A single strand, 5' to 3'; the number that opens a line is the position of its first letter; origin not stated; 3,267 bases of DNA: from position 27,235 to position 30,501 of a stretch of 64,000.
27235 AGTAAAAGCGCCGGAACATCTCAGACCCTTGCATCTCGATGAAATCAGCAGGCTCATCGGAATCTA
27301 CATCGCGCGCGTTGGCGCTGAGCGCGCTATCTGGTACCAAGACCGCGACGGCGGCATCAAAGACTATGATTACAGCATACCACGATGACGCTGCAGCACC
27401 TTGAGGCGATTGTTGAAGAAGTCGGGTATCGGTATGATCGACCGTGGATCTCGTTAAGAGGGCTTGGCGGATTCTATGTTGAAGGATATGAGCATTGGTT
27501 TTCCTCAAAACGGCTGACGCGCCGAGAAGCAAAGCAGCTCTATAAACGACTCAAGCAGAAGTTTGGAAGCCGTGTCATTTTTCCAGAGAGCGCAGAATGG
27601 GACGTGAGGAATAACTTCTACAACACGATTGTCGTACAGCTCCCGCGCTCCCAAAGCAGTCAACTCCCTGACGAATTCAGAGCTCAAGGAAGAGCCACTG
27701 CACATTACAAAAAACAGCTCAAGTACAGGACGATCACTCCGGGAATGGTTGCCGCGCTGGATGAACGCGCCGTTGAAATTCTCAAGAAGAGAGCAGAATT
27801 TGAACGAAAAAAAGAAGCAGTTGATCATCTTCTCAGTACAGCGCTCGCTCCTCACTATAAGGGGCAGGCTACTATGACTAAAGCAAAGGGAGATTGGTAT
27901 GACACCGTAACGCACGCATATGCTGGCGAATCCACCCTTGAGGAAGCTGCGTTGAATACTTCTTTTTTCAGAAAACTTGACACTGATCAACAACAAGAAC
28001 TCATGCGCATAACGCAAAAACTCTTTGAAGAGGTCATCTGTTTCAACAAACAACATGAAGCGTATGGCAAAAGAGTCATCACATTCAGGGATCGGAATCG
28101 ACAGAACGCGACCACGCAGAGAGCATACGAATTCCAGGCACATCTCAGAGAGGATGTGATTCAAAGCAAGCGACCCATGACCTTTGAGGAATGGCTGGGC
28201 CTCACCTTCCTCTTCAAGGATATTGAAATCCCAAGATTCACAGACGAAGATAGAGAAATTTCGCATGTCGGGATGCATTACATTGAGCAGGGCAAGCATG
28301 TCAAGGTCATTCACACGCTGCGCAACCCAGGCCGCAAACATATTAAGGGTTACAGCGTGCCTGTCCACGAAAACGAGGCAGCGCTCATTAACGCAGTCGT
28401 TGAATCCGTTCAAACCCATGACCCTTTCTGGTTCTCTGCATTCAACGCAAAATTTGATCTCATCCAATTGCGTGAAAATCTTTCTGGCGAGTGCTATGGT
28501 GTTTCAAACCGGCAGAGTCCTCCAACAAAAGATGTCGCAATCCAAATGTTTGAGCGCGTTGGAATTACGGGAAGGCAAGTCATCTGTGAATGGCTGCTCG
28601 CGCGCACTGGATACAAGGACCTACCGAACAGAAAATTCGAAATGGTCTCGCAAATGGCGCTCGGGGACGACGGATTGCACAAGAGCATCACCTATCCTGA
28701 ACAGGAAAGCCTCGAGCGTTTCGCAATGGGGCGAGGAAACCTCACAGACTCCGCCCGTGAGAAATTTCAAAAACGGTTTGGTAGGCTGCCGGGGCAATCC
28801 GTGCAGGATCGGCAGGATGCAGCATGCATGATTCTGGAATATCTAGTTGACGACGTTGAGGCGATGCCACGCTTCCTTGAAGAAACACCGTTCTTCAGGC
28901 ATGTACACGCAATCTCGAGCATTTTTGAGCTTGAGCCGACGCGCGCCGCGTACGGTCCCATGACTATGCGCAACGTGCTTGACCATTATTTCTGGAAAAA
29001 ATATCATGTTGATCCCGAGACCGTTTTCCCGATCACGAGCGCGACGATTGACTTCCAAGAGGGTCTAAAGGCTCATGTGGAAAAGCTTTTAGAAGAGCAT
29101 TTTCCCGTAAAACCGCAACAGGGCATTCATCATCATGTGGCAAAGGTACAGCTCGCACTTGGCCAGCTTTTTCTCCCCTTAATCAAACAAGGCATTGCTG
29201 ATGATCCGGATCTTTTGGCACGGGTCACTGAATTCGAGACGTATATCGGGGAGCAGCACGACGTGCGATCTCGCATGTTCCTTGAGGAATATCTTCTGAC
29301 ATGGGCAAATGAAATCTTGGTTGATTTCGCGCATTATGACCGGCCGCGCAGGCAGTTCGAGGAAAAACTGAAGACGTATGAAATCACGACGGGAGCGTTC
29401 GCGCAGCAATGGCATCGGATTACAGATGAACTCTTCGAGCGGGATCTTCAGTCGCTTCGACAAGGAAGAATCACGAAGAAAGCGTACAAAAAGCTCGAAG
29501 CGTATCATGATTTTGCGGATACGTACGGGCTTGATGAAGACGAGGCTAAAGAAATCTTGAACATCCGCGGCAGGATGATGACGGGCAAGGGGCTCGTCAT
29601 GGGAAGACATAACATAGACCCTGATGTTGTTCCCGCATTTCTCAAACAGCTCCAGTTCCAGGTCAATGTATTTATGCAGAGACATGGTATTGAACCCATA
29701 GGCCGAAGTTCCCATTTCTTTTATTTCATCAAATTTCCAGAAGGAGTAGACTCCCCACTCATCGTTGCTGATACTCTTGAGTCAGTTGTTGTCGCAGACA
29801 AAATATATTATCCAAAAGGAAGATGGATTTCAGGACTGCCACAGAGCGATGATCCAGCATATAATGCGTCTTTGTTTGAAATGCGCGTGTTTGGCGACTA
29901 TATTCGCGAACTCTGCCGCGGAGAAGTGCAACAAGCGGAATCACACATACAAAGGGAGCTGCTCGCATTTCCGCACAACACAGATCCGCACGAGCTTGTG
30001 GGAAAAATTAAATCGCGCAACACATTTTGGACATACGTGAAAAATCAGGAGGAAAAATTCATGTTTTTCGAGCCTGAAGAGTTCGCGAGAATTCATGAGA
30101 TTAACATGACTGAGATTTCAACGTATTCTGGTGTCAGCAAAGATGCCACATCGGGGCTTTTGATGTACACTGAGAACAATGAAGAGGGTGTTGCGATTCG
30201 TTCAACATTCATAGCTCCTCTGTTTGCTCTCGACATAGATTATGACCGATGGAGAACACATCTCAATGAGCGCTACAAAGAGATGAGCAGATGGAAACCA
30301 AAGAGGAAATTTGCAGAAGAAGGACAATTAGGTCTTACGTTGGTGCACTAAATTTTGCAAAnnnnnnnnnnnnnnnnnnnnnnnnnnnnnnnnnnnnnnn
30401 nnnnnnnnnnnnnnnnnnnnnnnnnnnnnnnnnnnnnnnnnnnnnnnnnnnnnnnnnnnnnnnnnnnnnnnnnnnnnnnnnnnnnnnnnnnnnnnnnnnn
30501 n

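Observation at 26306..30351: GC-rich two-gene operon encoding a 360-aa and a 988-aa unknown protein, the latter with DEDD-exonuclease-like motifs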

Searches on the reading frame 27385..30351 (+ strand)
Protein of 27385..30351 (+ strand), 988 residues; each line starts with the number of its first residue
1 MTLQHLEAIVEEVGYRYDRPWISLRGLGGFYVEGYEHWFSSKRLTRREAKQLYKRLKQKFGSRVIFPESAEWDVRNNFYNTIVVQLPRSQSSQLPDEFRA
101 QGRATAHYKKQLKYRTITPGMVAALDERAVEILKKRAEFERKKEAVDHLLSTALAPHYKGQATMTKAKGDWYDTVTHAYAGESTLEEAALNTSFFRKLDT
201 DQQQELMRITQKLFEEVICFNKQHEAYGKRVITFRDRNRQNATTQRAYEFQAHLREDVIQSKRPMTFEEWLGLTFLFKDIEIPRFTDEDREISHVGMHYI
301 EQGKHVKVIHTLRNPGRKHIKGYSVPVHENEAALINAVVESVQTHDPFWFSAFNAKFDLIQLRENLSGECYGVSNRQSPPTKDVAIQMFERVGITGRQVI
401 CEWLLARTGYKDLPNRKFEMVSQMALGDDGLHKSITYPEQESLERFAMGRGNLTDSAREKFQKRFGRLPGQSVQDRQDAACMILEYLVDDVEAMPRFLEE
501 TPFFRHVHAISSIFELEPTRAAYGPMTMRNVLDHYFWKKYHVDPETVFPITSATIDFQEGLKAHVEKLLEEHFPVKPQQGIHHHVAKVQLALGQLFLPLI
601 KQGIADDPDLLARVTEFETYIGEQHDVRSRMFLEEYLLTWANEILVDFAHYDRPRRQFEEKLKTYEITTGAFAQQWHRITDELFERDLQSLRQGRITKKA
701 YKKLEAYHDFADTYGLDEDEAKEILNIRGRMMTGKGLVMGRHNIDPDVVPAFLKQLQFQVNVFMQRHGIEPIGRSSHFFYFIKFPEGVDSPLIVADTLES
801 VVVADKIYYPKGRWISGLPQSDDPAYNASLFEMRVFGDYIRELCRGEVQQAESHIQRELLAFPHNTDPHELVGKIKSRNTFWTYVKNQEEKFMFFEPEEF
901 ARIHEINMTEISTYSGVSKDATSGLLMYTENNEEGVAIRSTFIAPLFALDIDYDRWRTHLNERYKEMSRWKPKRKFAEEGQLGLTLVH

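Call 3: search_protein_families(library=pfam, proteins=[window:27385-30351:+], max_evalue=1)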
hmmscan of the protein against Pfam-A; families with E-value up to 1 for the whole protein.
window:27385-30351:+ (988 aa): 3 families
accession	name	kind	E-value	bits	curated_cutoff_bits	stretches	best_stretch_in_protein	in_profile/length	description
PF12860.13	PAS_7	-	0.028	15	27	0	690-740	53-103/115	PAS fold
PF03104.25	DNA_pol_B_exo1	-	0.038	13.8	23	1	282-359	80-172/242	DNA polymerase family B, exonuclease domain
PF04564.21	U-box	-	0.22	12.1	21.4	1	517-572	16-71/73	U-box domain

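Call 4: search_solved_structures(query=window:27385-30351:+, max_evalue=10, show_alignments=3)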
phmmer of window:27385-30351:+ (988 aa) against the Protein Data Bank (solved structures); distinct sequences matched with E-value up to 10: 0.

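Call 5: find_homologous_proteins(query=window:27385-30351:+, max_evalue=0.001)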
Query window:27385-30351:+ (988 aa): 1 proteins with E <= 0.001 among 8000 candidates.
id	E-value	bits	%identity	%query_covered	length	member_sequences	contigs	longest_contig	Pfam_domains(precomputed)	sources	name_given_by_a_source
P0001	0.0e+0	2290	100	100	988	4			-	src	-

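Call 6: search_protein_families(library=ncbifam, proteins=[window:27385-30351:+], max_evalue=1)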
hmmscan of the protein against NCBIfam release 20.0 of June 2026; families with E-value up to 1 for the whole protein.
window:27385-30351:+ (988 aa): 0 families

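Call 7: search_protein_families(library=phrogs, proteins=[window:27385-30351:+], max_evalue=1)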
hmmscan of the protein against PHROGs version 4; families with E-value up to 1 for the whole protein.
window:27385-30351:+ (988 aa): 3 families
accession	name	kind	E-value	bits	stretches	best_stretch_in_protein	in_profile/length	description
phrog_1120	-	tail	0.015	15.8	1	242-303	11-74/170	tail tube protein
phrog_18913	-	unknown function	0.12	13.2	1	273-313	12-52/77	-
phrog_3543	-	unknown function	0.31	12.1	0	159-219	35-90/125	-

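Call 12: find_encoding_contigs(protein=window:27385-30351:+, flank=10000, max_places=10)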
Protein window:27385-30351:+ (988 aa): 11 contigs read that carry it; 6 places shown.
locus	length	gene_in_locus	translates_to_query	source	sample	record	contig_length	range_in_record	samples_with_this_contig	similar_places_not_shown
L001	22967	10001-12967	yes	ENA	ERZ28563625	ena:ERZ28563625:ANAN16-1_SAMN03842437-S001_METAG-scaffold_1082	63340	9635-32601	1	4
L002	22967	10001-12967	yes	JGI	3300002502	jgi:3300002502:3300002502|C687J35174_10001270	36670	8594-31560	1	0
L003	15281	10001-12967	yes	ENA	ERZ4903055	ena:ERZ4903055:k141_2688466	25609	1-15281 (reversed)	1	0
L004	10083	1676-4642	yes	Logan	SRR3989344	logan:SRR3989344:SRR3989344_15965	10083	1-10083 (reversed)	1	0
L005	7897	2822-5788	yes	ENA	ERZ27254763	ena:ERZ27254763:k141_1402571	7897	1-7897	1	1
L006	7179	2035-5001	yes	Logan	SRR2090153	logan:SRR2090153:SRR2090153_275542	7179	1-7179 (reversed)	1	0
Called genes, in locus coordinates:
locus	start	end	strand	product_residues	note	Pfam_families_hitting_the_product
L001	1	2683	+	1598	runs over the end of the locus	PF24096:DUF7379 (weak), PF02412:TSP_3 (faint), PF19077:Big_13 (faint)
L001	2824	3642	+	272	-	-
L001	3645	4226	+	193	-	-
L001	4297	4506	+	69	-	-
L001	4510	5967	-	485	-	PF01637:ATPase_2, PF13191:AAA_16 (weak), PF13173:AAA_14, PF13401:AAA_22, PF03008:DUF234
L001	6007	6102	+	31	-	-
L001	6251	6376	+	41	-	-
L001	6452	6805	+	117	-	-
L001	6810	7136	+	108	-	PF10049:DUF2283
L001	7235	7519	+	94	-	-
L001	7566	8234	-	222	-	-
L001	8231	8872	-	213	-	PF00730:HhH-GPD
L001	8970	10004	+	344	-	-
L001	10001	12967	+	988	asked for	-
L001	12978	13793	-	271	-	-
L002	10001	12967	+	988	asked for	-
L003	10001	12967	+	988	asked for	-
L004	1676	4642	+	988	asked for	-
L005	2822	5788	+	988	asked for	-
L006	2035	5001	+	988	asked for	-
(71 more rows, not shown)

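Call 20: search_protein_representatives(protein=window:27385-30351:+)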
Query: 988 residues. Proteins with E-value up to 0.001 (for the whole library): 112; up to 1e-10: 91; up to 1e-30: 34. The best 112 are listed.
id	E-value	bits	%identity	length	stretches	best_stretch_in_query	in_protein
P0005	1.6e-158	546.2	68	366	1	94-445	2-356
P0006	5.6e-57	210.1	31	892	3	256-652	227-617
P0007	2.5e-52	194.7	28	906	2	253-895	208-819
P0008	5.9e-50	186.9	27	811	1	231-895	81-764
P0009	1.3e-48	182.4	28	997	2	24-605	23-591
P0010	9.6e-44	166.3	27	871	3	21-424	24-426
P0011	1.7e-42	162.2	27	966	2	259-903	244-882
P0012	3.5e-42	161.1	24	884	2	254-899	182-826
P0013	1.0e-41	159.6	28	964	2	261-906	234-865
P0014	8.3e-41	156.6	27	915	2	260-932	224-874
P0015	9.5e-40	153.1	24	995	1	50-978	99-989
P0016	1.7e-39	152.2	26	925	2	258-901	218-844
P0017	2.8e-39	151.5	27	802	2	108-597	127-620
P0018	3.1e-38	148.1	24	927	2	238-860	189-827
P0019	4.3e-38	147.6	26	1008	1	250-885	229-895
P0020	6.2e-38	147.1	27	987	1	251-892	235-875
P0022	8.8e-37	143.3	27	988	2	257-901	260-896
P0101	2.7e-09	52.3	30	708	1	256-432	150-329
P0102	2.8e-07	45.6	31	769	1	276-439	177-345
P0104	1.0e-06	43.7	29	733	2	268-442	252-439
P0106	1.6e-06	43.1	29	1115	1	291-444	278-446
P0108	4.4e-06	41.7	28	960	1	301-541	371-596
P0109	1.5e-05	39.9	28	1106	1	261-433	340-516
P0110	2.1e-05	39.4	36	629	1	261-366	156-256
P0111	1.3e-04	36.8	26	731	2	276-444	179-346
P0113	3.8e-04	35.3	24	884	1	187-546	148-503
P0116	7.0e-04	34.3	24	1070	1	287-542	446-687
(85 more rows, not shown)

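Call 23: search_solved_structures(query=A1, max_evalue=1, show_alignments=3)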
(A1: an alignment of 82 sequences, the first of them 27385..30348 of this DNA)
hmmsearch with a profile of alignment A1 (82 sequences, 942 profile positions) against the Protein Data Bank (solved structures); distinct sequences matched with E-value up to 1: 51.
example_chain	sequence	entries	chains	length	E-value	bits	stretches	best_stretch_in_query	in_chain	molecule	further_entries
1qqc_A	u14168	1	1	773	1e-10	43.8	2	295-397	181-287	DNA POLYMERASE II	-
1d5a_A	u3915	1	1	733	2.5e-10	42.6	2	295-397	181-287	PROTEIN (DNA POLYMERASE)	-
9gp8_A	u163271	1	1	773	1.6e-09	39.9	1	297-397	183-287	DNA polymerase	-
7b07_A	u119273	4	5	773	2.2e-09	39.5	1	297-396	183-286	DNA polymerase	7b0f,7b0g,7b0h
7b06_A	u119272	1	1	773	3.8e-09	38.7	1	297-396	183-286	DNA polymerase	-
7b08_A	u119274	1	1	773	4.1e-09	38.6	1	297-396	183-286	DNA polymerase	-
9mye_A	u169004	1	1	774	4.2e-09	38.5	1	297-396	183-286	DNA polymerase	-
1tgo_A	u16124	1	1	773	5.1e-09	38.2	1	277-396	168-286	PROTEIN (THERMOSTABLE B DNA POLYMERASE)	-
1qht_A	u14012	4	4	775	7e-09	37.8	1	297-397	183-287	PROTEIN (DNA POLYMERASE) | DNA polymerase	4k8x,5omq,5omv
6is7_A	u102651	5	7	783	7.4e-09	37.7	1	297-397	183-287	DNA polymerase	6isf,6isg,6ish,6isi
5vu5_A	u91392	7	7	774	8.7e-09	37.5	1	297-397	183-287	DNA polymerase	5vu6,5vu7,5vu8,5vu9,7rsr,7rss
2jgu_A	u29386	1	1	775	9.8e-09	37.3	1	241-397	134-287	DNA POLYMERASE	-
8s84_A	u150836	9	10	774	1.1e-08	37.1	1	297-397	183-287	DNA polymerase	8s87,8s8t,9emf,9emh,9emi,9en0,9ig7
4k8z_A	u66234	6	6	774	1.2e-08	37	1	297-397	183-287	DNA polymerase | DNA polymerase,DNA polymerase,DNA polymerase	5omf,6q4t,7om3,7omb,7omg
9oax_A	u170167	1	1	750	1.3e-08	36.9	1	297-397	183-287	5-270, TNA polymerase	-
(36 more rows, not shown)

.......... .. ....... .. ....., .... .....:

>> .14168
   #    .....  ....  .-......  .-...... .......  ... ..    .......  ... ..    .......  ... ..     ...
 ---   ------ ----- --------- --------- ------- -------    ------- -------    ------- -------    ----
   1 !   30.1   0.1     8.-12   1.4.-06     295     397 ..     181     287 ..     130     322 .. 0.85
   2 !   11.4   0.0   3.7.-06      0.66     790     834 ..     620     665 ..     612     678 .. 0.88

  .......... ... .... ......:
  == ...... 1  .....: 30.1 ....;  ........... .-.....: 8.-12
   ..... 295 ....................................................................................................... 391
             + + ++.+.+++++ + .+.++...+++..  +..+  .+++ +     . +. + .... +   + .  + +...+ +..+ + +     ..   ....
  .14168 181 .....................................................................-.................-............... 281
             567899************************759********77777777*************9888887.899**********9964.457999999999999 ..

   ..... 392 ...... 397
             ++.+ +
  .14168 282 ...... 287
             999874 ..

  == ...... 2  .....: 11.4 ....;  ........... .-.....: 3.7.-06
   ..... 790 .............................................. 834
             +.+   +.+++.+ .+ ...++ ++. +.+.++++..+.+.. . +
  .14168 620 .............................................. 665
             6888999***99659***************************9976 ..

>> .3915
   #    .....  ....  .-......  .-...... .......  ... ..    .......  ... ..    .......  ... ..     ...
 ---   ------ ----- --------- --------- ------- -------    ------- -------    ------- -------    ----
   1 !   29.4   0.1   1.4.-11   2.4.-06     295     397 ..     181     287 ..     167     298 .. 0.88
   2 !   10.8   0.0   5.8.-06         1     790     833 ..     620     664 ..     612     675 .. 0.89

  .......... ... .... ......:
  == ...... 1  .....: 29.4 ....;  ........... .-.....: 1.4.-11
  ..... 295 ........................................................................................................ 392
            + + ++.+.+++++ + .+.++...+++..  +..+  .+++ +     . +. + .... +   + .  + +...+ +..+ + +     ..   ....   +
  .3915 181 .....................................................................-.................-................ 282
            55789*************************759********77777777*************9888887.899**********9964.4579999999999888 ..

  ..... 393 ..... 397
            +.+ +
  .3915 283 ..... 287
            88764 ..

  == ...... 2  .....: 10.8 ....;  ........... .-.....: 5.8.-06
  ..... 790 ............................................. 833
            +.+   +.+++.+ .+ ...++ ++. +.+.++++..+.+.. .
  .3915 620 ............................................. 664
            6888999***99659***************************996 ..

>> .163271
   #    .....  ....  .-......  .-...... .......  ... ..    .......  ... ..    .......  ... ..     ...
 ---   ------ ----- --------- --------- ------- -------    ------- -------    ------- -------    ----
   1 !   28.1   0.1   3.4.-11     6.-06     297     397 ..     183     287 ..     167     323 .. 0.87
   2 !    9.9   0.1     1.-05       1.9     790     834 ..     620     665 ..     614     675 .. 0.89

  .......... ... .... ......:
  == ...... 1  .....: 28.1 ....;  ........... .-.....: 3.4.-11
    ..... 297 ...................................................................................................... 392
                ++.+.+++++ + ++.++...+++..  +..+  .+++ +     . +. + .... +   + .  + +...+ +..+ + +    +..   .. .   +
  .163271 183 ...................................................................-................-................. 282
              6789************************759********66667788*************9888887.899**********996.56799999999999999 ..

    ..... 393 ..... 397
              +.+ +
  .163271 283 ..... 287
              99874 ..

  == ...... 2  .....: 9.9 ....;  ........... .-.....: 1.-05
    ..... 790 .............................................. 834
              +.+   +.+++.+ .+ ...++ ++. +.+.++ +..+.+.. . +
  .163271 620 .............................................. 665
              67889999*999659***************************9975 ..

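Call 36: predict_structure(alignment_id=A1)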
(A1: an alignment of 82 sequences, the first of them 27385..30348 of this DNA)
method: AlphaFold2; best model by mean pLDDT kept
length: 988 residues; sequences in the alignment: 82
mean_pLDDT: 92.1   pTM: 0.90
mean pLDDT of the five models: 92.1, 90.6, 90.4, 90.2, 90.1
residues with pLDDT >= 90: 841; 70-90: 98; 50-70: 21; < 50: 28
segments of 3 or more residues with pLDDT < 50: 1-3, 69-76, 974-988
pLDDT, mean of each block of 10 residues (from residue 1): 76 92 95 94 87 95 76 57 92 85 69 95 95 95 94 92 91 91 92 93 95 94 82 84 76 94 97 98 91 98 97 98 98 95 97 96 74 84 85 95 97 96 96 95 97 96 97 97 98 97 98 97 95 94 89 92 96 95 96 96 97 98 96 97 97 98 97 96 91 92 93 96 96 94 96 96 95 94 90 96 97 95 94 97 96 96 94 94 96 96 93 96 95 91 97 97 93 47 38
secondary structure, 60 per line:
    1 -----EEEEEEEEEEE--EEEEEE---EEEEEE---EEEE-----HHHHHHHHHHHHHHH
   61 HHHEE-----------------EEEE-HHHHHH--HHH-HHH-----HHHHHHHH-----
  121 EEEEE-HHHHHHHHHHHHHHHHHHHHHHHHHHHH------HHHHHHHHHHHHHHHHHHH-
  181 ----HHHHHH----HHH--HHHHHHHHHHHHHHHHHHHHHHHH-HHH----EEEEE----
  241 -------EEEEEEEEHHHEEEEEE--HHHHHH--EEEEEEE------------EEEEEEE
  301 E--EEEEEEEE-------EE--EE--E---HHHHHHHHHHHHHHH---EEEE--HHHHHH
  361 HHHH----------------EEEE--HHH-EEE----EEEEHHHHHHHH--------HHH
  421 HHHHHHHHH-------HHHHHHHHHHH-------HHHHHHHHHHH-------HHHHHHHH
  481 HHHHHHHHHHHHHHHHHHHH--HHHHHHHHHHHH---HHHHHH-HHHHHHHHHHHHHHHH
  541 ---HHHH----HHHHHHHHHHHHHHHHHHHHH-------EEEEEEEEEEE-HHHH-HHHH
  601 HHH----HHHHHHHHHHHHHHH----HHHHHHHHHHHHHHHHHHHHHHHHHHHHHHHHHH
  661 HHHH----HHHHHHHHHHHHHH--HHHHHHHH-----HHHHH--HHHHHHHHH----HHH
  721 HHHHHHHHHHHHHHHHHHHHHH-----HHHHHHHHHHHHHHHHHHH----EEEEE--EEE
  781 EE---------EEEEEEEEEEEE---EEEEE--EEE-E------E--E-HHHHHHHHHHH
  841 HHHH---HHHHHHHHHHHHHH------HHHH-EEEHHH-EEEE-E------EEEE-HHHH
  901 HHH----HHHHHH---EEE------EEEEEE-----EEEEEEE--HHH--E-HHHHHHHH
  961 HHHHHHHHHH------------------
elements in order (helices of 4 or more, strands of 3 or more residues): E6-16 E19-24 E28-33 E37-40 H46-63 E83-86 H88-93 H108-115 E121-125 H127-154 H161-179 H185-190 H200-223 E232-236 E248-255 E259-264 H267-272 E275-281 E294-301 E304-311 H331-345 E349-352 H355-364 E381-384 E391-393 E398-401 H402-409 H418-429 H437-447 H455-465 H473-500 H503-514 H518-523 H525-540 H544-547 H552-572 E580-590 H592-595 H597-603 H608-622 H627-664 H669-682 H685-692 H698-702 H705-713 H718-742 H748-766 E771-775 E778-782 E792-803 E807-811 E814-816 H830-844 H848-861 H868-871 E873-875 E880-883 E892-895 H897-903 H908-913 E917-919 E926-931 E937-943 H953-970

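Call 46: search_protein_families(library=pfam, alignment_id=A3, max_evalue=0.01)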
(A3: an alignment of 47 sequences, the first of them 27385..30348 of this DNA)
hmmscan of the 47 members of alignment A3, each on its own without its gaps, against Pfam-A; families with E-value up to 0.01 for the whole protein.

A. member 1, window:27385-30348:+ (988 aa): 0 families

B. families by the number of members that match (of 47 scanned): 4 families
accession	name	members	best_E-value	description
PF03104.25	DNA_pol_B_exo1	5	2.5e-08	DNA polymerase family B, exonuclease domain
PF12844.13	HTH_19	1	0.0017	Helix-turn-helix domain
PF13195.11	DUF4011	1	0.0063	Protein of unknown function (DUF4011)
PF09486.15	HrpB7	1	0.0075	Bacterial type III secretion protein (HrpB7)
